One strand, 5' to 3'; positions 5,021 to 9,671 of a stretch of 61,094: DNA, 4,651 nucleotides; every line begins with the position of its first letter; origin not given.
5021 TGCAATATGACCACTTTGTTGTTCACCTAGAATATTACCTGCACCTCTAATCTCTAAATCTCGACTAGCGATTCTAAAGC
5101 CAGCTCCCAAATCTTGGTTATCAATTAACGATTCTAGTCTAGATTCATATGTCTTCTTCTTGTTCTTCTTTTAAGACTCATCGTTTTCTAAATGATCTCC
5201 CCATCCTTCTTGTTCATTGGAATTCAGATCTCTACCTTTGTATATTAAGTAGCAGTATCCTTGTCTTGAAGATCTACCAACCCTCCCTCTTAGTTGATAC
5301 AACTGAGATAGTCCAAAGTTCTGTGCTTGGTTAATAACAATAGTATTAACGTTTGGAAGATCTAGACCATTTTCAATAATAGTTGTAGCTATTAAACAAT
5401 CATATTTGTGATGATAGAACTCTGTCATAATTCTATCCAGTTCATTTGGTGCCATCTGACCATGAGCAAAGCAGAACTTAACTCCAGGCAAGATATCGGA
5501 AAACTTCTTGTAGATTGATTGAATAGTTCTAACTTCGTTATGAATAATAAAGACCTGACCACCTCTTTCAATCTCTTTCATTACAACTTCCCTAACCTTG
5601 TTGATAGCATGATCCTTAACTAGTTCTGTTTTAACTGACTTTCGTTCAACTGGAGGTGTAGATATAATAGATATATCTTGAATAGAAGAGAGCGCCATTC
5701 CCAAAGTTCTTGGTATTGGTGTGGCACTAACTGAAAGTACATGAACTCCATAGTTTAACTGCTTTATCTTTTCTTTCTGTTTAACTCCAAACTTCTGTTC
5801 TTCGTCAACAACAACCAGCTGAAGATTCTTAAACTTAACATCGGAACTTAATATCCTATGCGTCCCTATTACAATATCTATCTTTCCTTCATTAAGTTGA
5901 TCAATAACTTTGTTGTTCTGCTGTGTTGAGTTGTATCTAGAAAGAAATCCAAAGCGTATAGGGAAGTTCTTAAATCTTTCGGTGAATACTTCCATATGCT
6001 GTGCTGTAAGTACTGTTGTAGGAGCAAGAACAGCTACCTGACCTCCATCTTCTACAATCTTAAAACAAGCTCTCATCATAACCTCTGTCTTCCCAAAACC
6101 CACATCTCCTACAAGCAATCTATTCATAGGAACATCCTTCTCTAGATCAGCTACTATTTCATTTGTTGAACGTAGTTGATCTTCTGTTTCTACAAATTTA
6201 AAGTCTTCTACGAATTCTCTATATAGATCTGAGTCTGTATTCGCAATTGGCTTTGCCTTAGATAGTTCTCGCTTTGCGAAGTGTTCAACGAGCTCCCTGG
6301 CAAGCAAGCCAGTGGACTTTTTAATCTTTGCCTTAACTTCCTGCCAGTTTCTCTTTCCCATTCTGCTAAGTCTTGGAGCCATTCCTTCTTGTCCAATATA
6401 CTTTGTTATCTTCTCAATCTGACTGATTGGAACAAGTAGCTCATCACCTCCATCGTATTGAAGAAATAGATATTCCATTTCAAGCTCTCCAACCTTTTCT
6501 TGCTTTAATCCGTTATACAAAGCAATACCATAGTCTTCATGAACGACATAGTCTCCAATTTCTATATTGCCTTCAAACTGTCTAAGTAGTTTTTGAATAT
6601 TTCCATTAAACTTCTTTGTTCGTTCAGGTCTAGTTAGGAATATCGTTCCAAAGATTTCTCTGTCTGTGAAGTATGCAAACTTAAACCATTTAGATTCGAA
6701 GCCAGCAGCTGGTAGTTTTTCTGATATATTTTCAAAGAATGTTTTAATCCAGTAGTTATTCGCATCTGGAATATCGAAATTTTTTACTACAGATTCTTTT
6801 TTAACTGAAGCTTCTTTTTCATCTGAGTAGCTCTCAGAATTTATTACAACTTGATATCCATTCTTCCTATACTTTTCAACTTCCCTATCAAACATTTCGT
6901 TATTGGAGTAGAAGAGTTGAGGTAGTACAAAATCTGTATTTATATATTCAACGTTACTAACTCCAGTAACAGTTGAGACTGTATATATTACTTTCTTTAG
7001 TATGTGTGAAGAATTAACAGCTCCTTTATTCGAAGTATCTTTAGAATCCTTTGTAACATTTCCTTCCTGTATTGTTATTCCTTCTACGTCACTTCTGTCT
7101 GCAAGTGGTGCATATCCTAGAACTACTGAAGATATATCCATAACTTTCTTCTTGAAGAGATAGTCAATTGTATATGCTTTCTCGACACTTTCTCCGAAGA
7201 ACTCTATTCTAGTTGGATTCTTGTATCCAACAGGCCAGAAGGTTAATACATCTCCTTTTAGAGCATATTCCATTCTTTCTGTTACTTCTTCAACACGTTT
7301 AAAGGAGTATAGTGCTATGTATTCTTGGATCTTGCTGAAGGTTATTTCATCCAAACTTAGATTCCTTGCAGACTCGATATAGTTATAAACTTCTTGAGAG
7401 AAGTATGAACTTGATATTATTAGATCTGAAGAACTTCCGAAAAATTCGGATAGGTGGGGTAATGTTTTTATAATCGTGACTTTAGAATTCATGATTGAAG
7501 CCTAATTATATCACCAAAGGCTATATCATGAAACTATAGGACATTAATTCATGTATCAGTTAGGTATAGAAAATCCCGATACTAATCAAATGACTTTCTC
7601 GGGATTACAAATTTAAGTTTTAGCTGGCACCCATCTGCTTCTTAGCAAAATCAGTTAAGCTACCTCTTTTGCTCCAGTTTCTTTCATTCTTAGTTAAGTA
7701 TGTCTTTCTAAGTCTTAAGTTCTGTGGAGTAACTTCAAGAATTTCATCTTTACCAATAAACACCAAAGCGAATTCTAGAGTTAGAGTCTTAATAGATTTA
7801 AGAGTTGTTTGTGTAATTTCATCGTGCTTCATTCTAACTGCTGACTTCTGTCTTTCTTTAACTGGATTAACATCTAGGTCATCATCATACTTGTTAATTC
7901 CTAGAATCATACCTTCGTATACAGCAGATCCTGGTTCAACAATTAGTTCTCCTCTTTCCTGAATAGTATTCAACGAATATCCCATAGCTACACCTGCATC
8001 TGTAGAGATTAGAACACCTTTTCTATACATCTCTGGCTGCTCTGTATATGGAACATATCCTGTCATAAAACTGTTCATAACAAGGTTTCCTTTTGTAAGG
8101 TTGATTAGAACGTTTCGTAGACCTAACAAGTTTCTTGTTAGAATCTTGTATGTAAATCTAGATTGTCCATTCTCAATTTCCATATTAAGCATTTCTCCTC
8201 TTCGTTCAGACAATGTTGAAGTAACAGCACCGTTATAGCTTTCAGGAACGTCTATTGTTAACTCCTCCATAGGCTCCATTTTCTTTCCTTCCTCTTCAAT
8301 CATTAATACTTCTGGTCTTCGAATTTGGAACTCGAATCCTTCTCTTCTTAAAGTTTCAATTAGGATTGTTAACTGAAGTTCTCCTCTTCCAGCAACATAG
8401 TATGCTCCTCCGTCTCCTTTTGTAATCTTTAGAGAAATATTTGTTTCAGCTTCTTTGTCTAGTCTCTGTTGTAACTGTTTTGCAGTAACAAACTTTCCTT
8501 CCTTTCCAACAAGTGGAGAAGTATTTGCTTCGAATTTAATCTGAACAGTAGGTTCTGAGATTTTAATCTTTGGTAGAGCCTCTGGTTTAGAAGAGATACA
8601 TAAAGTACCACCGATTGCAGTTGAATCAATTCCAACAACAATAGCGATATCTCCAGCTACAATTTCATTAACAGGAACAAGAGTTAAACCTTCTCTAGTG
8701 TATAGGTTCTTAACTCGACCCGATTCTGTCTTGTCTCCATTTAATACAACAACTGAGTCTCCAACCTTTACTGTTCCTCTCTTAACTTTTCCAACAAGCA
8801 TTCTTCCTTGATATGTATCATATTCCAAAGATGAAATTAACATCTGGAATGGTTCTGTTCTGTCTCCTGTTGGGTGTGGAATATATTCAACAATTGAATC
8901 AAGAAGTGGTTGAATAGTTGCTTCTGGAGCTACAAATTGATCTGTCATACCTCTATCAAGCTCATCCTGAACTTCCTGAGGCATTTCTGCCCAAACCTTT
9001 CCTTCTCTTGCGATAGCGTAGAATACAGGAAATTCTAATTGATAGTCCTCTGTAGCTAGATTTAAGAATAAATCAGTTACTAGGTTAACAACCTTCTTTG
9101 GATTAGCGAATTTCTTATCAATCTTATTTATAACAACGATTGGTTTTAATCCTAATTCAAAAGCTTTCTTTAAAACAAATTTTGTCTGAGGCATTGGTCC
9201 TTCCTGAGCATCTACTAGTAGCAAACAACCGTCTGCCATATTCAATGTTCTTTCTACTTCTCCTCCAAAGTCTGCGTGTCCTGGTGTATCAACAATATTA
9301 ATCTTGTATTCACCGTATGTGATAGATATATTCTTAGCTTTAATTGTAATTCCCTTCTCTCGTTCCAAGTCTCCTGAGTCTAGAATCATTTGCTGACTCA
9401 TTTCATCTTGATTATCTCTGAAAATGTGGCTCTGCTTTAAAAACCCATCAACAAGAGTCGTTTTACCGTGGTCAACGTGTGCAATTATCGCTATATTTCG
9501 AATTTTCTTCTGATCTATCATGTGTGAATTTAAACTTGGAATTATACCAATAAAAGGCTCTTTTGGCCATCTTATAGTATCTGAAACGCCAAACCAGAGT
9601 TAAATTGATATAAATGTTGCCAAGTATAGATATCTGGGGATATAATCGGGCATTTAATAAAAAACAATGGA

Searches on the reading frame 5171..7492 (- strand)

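Call 46: search_protein_families(library=pfam, proteins=[window:5171-7492:-], max_evalue=0.00001)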
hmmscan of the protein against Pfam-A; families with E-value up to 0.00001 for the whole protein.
window:5171-7492:- (773 aa): 6 families
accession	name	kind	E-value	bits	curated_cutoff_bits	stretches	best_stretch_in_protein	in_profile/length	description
PF00271.37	Helicase_C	-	2.7e-25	89.2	23.5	1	633-741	6-109/110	Helicase conserved C-terminal domain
PF00270.35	DEAD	-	1.8e-24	86.8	26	1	457-596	16-163/167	DEAD/DEAH box helicase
PF02559.22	CarD_TRCF_RID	-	1.1e-16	61.1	23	1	311-366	2-57/57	CarD-like/TRCF RID domain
PF17757.6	UvrB_inter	-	1.7e-09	38.1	22.9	1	49-125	8-85/91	UvrB interaction domain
PF04851.21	ResIII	-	3e-09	37.5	22.5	1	438-592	7-162/164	Type III restriction enzyme, res subunit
PF22590.2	Cas3-like_C_2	-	3.4e-06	27.7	27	0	644-742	2-105/106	CRISPR-associated nuclease/helicase Cas3, C-terminal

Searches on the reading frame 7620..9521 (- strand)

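Call 6: search_protein_families(library=pfam, proteins=[window:7620-9521:-])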
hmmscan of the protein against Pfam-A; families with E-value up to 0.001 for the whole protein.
window:7620-9521:- (633 aa): 6 families
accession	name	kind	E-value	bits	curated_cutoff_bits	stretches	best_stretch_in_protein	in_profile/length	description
PF00009.33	GTP_EFTU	-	6.2e-56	189.4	26.5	1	5-216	1-188/188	Elongation factor Tu GTP binding domain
PF21018.2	BipA_C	-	2.4e-34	117.8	23.8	1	501-610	1-109/110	TypA/BipA C-terminal domain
PF00679.30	EFG_C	-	5.3e-16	58.9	27.9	1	414-496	2-85/89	Elongation factor G C-terminus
PF03144.31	GTP_EFTU_D2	-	6.2e-09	36.6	30.3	1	239-308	1-73/73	Elongation factor Tu domain 2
PF22042.2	EF-G_D2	-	1.4e-08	35.2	27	1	224-308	1-82/84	Elongation factor G domain 2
PF01926.29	MMR_HSR1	-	7.5e-06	26.5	21.9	1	53-133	27-113/113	50S ribosome-binding GTPase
